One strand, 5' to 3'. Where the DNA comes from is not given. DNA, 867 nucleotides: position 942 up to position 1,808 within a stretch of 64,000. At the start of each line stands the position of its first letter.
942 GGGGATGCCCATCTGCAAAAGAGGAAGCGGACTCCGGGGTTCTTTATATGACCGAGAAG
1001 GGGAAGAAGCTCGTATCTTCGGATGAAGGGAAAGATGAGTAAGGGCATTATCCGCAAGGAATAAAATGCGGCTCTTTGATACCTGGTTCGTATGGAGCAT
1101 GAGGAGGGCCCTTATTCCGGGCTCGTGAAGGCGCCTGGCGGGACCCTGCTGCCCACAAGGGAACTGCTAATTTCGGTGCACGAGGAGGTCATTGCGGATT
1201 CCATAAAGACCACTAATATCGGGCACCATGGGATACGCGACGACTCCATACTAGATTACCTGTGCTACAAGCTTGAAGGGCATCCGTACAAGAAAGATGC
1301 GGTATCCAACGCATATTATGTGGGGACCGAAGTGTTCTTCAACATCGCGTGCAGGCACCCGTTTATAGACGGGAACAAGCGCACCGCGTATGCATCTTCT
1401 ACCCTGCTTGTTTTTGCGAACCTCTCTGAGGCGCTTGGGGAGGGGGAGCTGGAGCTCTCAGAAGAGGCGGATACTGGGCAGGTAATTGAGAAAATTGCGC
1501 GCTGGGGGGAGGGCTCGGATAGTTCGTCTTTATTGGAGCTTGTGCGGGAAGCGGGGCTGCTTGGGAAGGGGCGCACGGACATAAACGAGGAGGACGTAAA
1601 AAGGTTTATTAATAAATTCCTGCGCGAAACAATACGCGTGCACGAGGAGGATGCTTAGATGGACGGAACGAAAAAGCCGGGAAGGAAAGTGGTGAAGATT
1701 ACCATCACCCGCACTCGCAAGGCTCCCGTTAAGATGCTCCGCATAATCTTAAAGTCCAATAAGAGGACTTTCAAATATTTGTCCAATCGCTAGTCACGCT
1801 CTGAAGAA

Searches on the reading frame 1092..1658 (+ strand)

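Call 94: search_protein_families(library=pfam, proteins=[window:1092-1658:+], max_evalue=0.001)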
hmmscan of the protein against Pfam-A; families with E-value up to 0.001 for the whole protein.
window:1092-1658:+ (188 aa): 1 family
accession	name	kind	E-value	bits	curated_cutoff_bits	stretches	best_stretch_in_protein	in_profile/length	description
PF02661.23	Fic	-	5.2e-07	30.9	24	1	22-103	3-89/93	Fic/DOC family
